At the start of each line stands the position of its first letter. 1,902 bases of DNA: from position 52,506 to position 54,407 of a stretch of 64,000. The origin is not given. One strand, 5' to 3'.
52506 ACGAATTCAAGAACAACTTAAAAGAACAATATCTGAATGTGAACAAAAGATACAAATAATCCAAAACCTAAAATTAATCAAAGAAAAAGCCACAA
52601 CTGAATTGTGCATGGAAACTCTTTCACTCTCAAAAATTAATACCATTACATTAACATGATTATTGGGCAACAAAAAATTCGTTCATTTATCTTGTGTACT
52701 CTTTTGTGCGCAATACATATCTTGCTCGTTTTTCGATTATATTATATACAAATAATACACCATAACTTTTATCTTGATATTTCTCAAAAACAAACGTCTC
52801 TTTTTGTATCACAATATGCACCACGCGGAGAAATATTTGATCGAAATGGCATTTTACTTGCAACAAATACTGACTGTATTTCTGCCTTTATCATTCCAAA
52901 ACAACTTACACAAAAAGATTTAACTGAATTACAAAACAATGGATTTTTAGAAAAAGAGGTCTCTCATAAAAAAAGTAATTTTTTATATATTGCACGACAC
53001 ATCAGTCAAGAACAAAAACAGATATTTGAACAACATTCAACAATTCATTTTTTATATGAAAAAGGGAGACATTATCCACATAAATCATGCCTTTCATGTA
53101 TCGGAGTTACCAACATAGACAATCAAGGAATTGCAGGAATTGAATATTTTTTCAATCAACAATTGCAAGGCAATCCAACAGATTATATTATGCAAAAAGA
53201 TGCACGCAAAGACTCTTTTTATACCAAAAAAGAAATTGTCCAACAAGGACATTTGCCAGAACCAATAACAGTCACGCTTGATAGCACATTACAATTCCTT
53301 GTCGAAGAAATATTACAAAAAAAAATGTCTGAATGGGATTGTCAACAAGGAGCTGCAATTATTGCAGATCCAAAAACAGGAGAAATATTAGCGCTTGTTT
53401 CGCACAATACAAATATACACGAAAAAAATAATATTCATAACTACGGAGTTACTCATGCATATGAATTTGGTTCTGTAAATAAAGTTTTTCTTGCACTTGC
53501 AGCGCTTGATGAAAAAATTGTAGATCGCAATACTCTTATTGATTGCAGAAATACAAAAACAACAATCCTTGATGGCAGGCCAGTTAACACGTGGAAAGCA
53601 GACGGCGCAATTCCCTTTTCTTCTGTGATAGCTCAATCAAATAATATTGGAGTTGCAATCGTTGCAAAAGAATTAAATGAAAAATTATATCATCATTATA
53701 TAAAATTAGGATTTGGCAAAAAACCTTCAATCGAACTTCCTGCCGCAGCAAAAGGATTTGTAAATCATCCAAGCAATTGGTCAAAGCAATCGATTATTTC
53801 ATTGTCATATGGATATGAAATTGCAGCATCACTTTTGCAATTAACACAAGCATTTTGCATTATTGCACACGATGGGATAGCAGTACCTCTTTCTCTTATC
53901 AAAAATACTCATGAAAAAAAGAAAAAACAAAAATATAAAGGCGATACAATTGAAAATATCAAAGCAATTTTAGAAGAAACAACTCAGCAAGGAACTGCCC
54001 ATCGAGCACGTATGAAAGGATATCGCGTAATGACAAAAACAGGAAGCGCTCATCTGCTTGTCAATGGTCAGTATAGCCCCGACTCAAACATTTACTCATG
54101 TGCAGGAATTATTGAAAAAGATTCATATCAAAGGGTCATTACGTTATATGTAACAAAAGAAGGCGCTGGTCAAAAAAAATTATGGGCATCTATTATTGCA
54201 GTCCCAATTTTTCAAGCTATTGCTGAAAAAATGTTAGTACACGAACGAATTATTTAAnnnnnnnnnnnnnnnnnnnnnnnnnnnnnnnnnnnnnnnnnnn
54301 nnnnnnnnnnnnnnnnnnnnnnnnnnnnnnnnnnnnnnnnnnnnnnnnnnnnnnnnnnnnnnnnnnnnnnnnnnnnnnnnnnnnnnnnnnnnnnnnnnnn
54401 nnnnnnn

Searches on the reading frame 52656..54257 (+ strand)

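Call 52: search_protein_families(library=pfam, proteins=[window:52656-54257:+], max_evalue=0.001)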
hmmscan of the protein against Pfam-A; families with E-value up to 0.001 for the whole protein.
window:52656-54257:+ (533 aa): 2 families
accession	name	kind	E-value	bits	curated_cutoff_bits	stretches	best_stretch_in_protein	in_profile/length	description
PF00905.27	Transpeptidase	-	1.3e-47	163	22.1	1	232-523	1-298/299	Penicillin binding protein transpeptidase domain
PF03717.20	PBP_dimer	-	9.3e-12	46.2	24.4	1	53-183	2-171/180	Penicillin-binding Protein dimerisation domain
